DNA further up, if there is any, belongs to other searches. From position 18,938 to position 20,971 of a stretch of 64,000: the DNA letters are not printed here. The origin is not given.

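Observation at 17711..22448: Tightly coupled four-gene radical SAM/SPASM cluster with an Asn-tailed small protein and two zinc-ribbon membrane proteins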

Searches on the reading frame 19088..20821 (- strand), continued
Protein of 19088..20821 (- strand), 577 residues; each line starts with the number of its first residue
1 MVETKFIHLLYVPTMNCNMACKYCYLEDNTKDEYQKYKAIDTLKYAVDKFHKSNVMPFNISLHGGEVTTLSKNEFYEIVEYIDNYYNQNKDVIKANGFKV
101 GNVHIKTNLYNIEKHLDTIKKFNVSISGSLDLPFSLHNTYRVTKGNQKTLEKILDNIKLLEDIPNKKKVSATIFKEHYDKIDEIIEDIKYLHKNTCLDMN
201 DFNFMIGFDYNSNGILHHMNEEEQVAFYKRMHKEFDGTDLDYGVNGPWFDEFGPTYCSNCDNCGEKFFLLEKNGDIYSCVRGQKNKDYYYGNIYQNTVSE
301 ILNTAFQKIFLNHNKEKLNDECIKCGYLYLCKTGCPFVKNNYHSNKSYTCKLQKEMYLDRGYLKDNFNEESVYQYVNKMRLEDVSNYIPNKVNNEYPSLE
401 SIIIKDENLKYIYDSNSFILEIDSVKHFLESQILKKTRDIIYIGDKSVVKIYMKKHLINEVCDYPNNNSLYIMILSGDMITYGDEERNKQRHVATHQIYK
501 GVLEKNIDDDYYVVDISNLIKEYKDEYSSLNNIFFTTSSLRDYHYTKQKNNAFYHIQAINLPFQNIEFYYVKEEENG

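Call 57: get_annotated_region(hit=H1, flank=6000)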
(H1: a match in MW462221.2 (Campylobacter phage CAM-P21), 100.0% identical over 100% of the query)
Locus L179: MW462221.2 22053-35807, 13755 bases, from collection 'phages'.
description: Campylobacter phage CAM-P21, complete genome.
organism: Campylobacter phage CAM-P21 (NCBI taxid 2806604)
taxonomy: Viruses; Duplodnaviria; Heunggongvirae; Uroviricota; Caudoviricetes
host: Campylobacter coli CAN 10; source: chicken; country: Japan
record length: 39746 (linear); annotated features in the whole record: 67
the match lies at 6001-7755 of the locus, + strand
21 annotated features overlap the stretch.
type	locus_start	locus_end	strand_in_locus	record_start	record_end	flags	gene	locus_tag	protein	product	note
CDS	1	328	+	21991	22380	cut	-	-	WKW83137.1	hypothetical protein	rasttk_feature_annotation_tool=annotate_proteins_km er_v2; rasttk_feature_creation_tool=/opt/patric-common/ ...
CDS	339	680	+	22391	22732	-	-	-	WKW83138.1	hypothetical protein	rasttk_feature_annotation_tool=annotate_proteins_km er_v2; rasttk_feature_creation_tool=/opt/patric-common/ ...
CDS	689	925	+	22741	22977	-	-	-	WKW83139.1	putative lipoprotein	rasttk_feature_annotation_tool=annotate_proteins_km er_v2; rasttk_feature_creation_tool=/opt/patric-common/ ...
CDS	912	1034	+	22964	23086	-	-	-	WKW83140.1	hypothetical protein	rasttk_feature_annotation_tool=annotate_proteins_km er_v2; rasttk_feature_creation_tool=/opt/patric-common/ ...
CDS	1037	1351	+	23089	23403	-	-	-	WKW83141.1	holin/antiholin component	rasttk_feature_annotation_tool=annotate_proteins_km er_v2; rasttk_feature_creation_tool=/opt/patric-common/ ...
CDS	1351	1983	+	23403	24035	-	-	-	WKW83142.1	baseplate assembly protein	rasttk_feature_annotation_tool=annotate_proteins_km er_v2; rasttk_feature_creation_tool=/opt/patric-common/ ...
CDS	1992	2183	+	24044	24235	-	-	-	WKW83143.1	hypothetical protein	rasttk_feature_annotation_tool=annotate_proteins_km er_v2; rasttk_feature_creation_tool=/opt/patric-common/ ...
CDS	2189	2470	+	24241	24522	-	-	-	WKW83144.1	baseplate assembly protein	rasttk_feature_annotation_tool=annotate_proteins_km er_v2; rasttk_feature_creation_tool=/opt/patric-common/ ...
CDS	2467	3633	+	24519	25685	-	-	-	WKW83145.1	baseplate assembly protein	rasttk_feature_annotation_tool=annotate_proteins_km er_v2; rasttk_feature_creation_tool=/opt/patric-common/ ...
CDS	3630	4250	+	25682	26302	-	-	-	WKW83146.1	tail formation protein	rasttk_feature_annotation_tool=annotate_proteins_km er_v2; rasttk_feature_creation_tool=/opt/patric-common/ ...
CDS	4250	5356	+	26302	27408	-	-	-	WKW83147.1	tail fiber protein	rasttk_feature_annotation_tool=annotate_proteins_km er_v2; rasttk_feature_creation_tool=/opt/patric-common/ ...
CDS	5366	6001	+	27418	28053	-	-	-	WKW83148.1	hypothetical protein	rasttk_feature_annotation_tool=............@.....; rasttk_feature_creation_tool=/opt/patric-common/ ...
CDS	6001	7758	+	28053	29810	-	-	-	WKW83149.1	hypothetical protein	rasttk_feature_annotation_tool=annotate_proteins_km er_v2; rasttk_feature_creation_tool=/opt/patric-common/ ...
CDS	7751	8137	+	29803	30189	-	-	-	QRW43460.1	hypothetical protein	rasttk_feature_annotation_tool=annotate_proteins_km er_v2; rasttk_feature_creation_tool=/opt/patric-common/ ...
CDS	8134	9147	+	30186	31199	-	-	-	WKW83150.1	hypothetical protein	rasttk_feature_annotation_tool=annotate_proteins_km er_v2; rasttk_feature_creation_tool=/opt/patric-common/ ...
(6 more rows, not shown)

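Call 69: search_protein_families(library=ncbifam, proteins=[P0177, P0353, P0324, L171:7986-9743:+, L090:6809-7198:+, L129:6702-7121:+, L097:6801-7244:+, L090:7208-8077:+, L097:4426-4920:+, L171:7351-7986:+], max_evalue=0.001)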
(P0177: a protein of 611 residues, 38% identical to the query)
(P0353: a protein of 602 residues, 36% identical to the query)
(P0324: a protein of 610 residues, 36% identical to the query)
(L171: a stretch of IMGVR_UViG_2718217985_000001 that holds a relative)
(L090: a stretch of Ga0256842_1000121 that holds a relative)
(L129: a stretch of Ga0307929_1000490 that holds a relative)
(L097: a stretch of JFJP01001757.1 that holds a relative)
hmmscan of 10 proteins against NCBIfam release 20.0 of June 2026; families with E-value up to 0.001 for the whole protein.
P0177 (611 aa): 24 families
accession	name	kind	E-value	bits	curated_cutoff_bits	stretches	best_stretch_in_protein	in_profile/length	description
NF041298.1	rSAM_mat_DynA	equivalog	1.4e-19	70.3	450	1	14-348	7-323/356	dynobactin maturation radical SAM/SPASM protein DynA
TIGR03942.1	sulfatase_rSAM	equivalog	1.2e-18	67.3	349.45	1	16-369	9-351/363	anaerobic sulfatase maturase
NF041718.1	rSAM_phane_AMC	equivalog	2.4e-15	56.4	425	1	12-203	10-189/362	cyclophane-forming radical SAM peptide maturase AmcB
NF041300.1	rSAM_mat_DarW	exception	2.4e-15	56.3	650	1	16-347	49-367/415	radical SAM/SPASM peptide maturase DarW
NF047865.1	rSAM_PapB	equivalog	2.7e-14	53.1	340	1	13-351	8-321/330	PapB family radical SAM/SPASM ranthipeptide maturase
NF010308.0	PRK13745.1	equivalog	9.9e-13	47.8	484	1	15-350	21-356/412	anaerobic sulfatase-maturation protein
TIGR04261.1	rSAM_GlyRichRpt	subfamily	1.5e-11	43.9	310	1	14-201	3-185/363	cyclophane-forming radical SAM/SPASM peptide maturase GrrM/OscB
TIGR04085.1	rSAM_more_4Fe4S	domain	2e-11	44.1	27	1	274-354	1-82/93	SPASM domain-containing protein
NF010321.0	PRK13758.1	equivalog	3.6e-11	42.8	441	1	15-357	12-340/370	anaerobic sulfatase-maturase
NF038005.1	rSAM_mat_DarE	equivalog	6.8e-11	41.6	650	1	16-350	82-404/432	darobactin maturation radical SAM/SPASM protein DarE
TIGR03978.1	rSAM_paired_1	equivalog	1.1e-10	40.9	370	1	13-346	88-417/466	His-Xaa-Ser system radical SAM maturase HxsB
TIGR04163.1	rSAM_cobopep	equivalog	5.4e-10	38.6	375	1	9-196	65-240/428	peptide-modifying radical SAM enzyme CbpB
TIGR04083.1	rSAM_pep_methan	hypoth_equivalog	8.4e-10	38.1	300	1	267-347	232-311/376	TIGR04083 family peptide-modifying radical SAM enzyme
TIGR03974.1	rSAM_six_Cys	equivalog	9.1e-09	34.7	425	1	131-365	213-437/451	thioether cross-link-forming SCIFF peptide maturase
NF041707.1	rSAM_YhhB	equivalog_domain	1.1e-08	34.5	445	1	16-167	10-157/369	cyclophane-forming radical SAM/SPASM peptide maturase YhhB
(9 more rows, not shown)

P0353 (602 aa): 25 families
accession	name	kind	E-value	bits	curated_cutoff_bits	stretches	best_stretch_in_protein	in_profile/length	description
NF041298.1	rSAM_mat_DynA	equivalog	3.6e-21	75.5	450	1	14-369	6-347/356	dynobactin maturation radical SAM/SPASM protein DynA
NF047865.1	rSAM_PapB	equivalog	4.7e-20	72.1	340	1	17-349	11-319/330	PapB family radical SAM/SPASM ranthipeptide maturase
TIGR03942.1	sulfatase_rSAM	equivalog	9e-20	71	349.45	1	16-370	8-352/363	anaerobic sulfatase maturase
TIGR04083.1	rSAM_pep_methan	hypoth_equivalog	7.3e-16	58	300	1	10-354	1-318/376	TIGR04083 family peptide-modifying radical SAM enzyme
NF010321.0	PRK13758.1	equivalog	1.6e-14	53.9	441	1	11-369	6-356/370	anaerobic sulfatase-maturase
TIGR04334.1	rSAM_Clo7bot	equivalog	3.3e-14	52.4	600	1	5-349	86-408/440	radical SAM/SPASM domain Clo7bot peptide maturase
NF041707.1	rSAM_YhhB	equivalog_domain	1.1e-12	47.6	445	1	19-175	12-162/369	cyclophane-forming radical SAM/SPASM peptide maturase YhhB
TIGR04163.1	rSAM_cobopep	equivalog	2.2e-12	46.5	375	2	13-197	68-236/428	peptide-modifying radical SAM enzyme CbpB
TIGR04261.1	rSAM_GlyRichRpt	subfamily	2.4e-12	46.6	310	1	15-200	3-178/363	cyclophane-forming radical SAM/SPASM peptide maturase GrrM/OscB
NF041718.1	rSAM_phane_AMC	equivalog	1e-11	44.5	425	1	10-191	7-173/362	cyclophane-forming radical SAM peptide maturase AmcB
TIGR03906.1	quino_hemo_SAM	equivalog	5.9e-11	41.7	453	1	17-355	102-423/467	quinohemoprotein amine dehydrogenase maturation protein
TIGR03978.1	rSAM_paired_1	equivalog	1.2e-10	40.8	370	1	7-191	82-255/466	His-Xaa-Ser system radical SAM maturase HxsB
NF010308.0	PRK13745.1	equivalog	1.6e-10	40.5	484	1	257-356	266-362/412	anaerobic sulfatase-maturation protein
NF038005.1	rSAM_mat_DarE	equivalog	1.8e-10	40.1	650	1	263-349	317-403/432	darobactin maturation radical SAM/SPASM protein DarE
NF041300.1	rSAM_mat_DarW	exception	3.7e-10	39.2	650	1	6-347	38-367/415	radical SAM/SPASM peptide maturase DarW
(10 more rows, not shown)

P0324 (610 aa): 27 families (the best 25 are shown)
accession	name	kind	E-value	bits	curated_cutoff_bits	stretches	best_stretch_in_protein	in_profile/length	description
TIGR03942.1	sulfatase_rSAM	equivalog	6.3e-20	71.6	349.45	1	24-379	9-351/363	anaerobic sulfatase maturase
NF041298.1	rSAM_mat_DynA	equivalog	6.4e-19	68.1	450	2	274-378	242-346/356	dynobactin maturation radical SAM/SPASM protein DynA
TIGR04083.1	rSAM_pep_methan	hypoth_equivalog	1.2e-18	67.2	300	1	17-372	1-326/376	TIGR04083 family peptide-modifying radical SAM enzyme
TIGR04163.1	rSAM_cobopep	equivalog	1.3e-17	63.7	375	2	283-366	315-397/428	peptide-modifying radical SAM enzyme CbpB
TIGR04261.1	rSAM_GlyRichRpt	subfamily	1.5e-17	63.7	310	1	22-373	3-348/363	cyclophane-forming radical SAM/SPASM peptide maturase GrrM/OscB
NF041718.1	rSAM_phane_AMC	equivalog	2.3e-17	63.1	425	1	17-358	7-329/362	cyclophane-forming radical SAM peptide maturase AmcB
NF047865.1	rSAM_PapB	equivalog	1e-15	57.8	340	1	25-363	12-323/330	PapB family radical SAM/SPASM ranthipeptide maturase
NF041707.1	rSAM_YhhB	equivalog_domain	4.3e-15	55.5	445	1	26-182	12-162/369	cyclophane-forming radical SAM/SPASM peptide maturase YhhB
NF041300.1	rSAM_mat_DarW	exception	1.9e-12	46.8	650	1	5-361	30-372/415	radical SAM/SPASM peptide maturase DarW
TIGR03906.1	quino_hemo_SAM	equivalog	5.4e-12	45.1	453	1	23-356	101-414/467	quinohemoprotein amine dehydrogenase maturation protein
TIGR04269.1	SAM_SPASM_FxsB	subfamily_domain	1.8e-11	43.7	370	1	26-187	12-169/363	FxsB family cyclophane-forming radical SAM/SPASM peptide maturase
TIGR03978.1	rSAM_paired_1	equivalog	2.3e-11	43.1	370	1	13-199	81-256/466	His-Xaa-Ser system radical SAM maturase HxsB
TIGR04085.1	rSAM_more_4Fe4S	domain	2.6e-11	43.8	27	1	284-371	1-93/93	SPASM domain-containing protein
NF010321.0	PRK13758.1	equivalog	1.3e-10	41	441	1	23-362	12-336/370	anaerobic sulfatase-maturase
NF038005.1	rSAM_mat_DarE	equivalog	1.4e-10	40.5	650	1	274-362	318-406/432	darobactin maturation radical SAM/SPASM protein DarE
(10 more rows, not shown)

L171:7986-9743:+ (585 aa): 23 families
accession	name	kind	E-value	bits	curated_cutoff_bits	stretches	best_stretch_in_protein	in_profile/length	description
TIGR03942.1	sulfatase_rSAM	equivalog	4.3e-23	82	349.45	1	12-364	9-357/363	anaerobic sulfatase maturase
NF041718.1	rSAM_phane_AMC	equivalog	1.1e-18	67.4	425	1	6-334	8-326/362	cyclophane-forming radical SAM peptide maturase AmcB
NF041298.1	rSAM_mat_DynA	equivalog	2.7e-18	66.1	450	1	10-337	7-323/356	dynobactin maturation radical SAM/SPASM protein DynA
NF047865.1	rSAM_PapB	equivalog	7.3e-17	61.6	340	1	7-338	6-319/330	PapB family radical SAM/SPASM ranthipeptide maturase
TIGR04163.1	rSAM_cobopep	equivalog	4.3e-16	58.7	375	2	8-190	68-236/428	peptide-modifying radical SAM enzyme CbpB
TIGR04261.1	rSAM_GlyRichRpt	subfamily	1.3e-15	57.3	310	1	10-199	3-186/363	cyclophane-forming radical SAM/SPASM peptide maturase GrrM/OscB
TIGR04463.1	rSAM_vs_C_rich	equivalog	1.5e-13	50.3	525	1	5-336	83-395/438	TIGR04463 family radical SAM/SPASM RiPP maturase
NF041707.1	rSAM_YhhB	equivalog_domain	6.4e-13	48.3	445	1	12-170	10-161/369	cyclophane-forming radical SAM/SPASM peptide maturase YhhB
NF010308.0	PRK13745.1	equivalog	7.7e-12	44.8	484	2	255-363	273-384/412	anaerobic sulfatase-maturation protein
TIGR04083.1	rSAM_pep_methan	hypoth_equivalog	1.1e-11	44.2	300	1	8-361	4-340/376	TIGR04083 family peptide-modifying radical SAM enzyme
TIGR03978.1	rSAM_paired_1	equivalog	2.2e-11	43.2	370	1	5-369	84-457/466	His-Xaa-Ser system radical SAM maturase HxsB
TIGR04115.1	rSAM_Cxxx_rpt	equivalog_domain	8.4e-11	41.9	350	1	4-361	2-357/359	radical SAM peptide maturase, CXXX-repeat target family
NF010321.0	PRK13758.1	equivalog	4e-10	39.4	441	1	11-359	12-357/370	anaerobic sulfatase-maturase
NF038005.1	rSAM_mat_DarE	equivalog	5e-10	38.7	650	1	12-163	82-219/432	darobactin maturation radical SAM/SPASM protein DarE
NF041300.1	rSAM_mat_DarW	exception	5.1e-09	35.5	650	1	13-160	50-183/415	radical SAM/SPASM peptide maturase DarW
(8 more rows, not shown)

L090:6809-7198:+ (129 aa): 0 families

L129:6702-7121:+ (139 aa): 0 families

L097:6801-7244:+ (147 aa): 0 families

L090:7208-8077:+ (289 aa): 0 families

L097:4426-4920:+ (164 aa): 0 families

L171:7351-7986:+ (211 aa): 0 families

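Call 70: find_encoding_contigs(protein=P0353, flank=3500, max_places=1)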
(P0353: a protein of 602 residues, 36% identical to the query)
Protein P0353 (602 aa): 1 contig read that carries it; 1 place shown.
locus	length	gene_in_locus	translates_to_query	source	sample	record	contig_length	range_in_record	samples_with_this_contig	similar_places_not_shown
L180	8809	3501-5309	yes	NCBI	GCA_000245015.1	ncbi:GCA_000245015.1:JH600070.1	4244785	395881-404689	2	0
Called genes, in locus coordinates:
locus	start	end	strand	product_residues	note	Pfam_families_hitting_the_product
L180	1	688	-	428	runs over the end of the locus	PF01053:Cys_Met_Meta_PP, PF00155:Aminotran_1_2 (weak), PF00266:Aminotran_5 (weak), PF01041:DegT_DnrJ_EryC1, PF01212:Beta_elim_lyase (weak)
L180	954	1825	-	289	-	PF13340:DUF4096, PF01609:DDE_Tnp_1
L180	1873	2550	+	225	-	PF03781:FGE-sulfatase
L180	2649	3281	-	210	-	PF00149:Metallophos, PF12850:Metallophos_2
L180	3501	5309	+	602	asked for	PF04055:Radical_SAM (weak), PF13186:SPASM (faint)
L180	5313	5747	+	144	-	-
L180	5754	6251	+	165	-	-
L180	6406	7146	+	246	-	PF20613:HipA_2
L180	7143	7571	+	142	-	PF11236:DUF3037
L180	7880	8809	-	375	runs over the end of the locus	PF04055:Radical_SAM, PF13353:Fer4_12 (faint), PF13186:SPASM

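Call 71: find_encoding_contigs(protein=P0324, flank=3500, max_places=1)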
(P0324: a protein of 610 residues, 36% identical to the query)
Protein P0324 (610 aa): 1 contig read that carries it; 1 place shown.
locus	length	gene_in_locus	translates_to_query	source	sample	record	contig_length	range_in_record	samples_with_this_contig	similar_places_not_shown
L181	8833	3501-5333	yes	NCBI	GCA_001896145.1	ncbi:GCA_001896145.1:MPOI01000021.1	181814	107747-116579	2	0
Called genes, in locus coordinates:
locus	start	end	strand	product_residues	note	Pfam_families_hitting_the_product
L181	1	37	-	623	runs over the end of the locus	PF12450:vWF_A, PF00092:VWA, PF13519:VWA_2, PF13768:VWA_3 (weak), PF12034:YfbK_C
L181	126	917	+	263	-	-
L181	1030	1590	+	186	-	PF01066:CDP-OH_P_transf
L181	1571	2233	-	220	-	PF00697:PRAI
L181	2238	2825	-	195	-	PF09536:DUF2378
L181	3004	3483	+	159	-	-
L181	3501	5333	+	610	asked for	PF04055:Radical_SAM (weak)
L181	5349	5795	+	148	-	-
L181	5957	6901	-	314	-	PF01636:APH (weak)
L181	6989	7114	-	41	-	-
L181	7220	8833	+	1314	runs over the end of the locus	PF00069:Pkinase, PF01636:APH (faint), PF07714:PK_Tyr_Ser-Thr, PF03109:ABC1 (weak), PF13191:AAA_16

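Call 72: find_encoding_contigs(protein=P0355, flank=3500, max_places=1)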
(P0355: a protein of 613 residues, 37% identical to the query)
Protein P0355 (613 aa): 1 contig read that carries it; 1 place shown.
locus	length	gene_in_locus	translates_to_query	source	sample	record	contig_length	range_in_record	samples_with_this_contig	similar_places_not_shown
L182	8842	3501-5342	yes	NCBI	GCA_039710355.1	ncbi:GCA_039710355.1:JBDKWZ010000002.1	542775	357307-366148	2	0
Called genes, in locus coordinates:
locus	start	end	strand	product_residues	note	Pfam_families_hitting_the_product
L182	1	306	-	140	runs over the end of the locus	-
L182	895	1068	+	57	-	-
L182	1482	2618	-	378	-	PF09346:SMI1_KNR4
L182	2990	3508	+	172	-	-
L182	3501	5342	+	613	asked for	PF13186:SPASM (faint)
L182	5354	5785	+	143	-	-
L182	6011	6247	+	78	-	-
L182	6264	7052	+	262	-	PF02567:PhzC-PhzF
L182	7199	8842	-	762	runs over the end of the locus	PF17678:Glyco_hydro_92N, PF07971:Glyco_hydro_92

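Call 73: find_encoding_contigs(protein=P0375, flank=3500, max_places=1)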
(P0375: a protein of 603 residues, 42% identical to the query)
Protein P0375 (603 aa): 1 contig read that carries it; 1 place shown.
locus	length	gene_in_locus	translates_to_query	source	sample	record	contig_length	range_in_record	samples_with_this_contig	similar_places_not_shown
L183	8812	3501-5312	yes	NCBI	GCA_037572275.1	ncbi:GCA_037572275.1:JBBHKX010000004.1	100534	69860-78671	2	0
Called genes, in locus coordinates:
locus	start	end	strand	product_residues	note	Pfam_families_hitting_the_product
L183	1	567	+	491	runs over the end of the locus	PF04143:Sulf_transp, PF01206:TusA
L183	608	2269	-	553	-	PF02696:SelO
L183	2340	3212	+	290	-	-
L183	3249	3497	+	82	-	-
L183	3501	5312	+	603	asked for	PF04055:Radical_SAM (weak), PF13186:SPASM (weak)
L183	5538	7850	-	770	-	PF00378:ECH_1, PF16113:ECH_2, PF02737:3HCDH_N, PF00725:3HCDH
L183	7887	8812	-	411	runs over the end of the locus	PF00108:Thiolase_N, PF00109:ketoacyl-synt (weak), PF02803:Thiolase_C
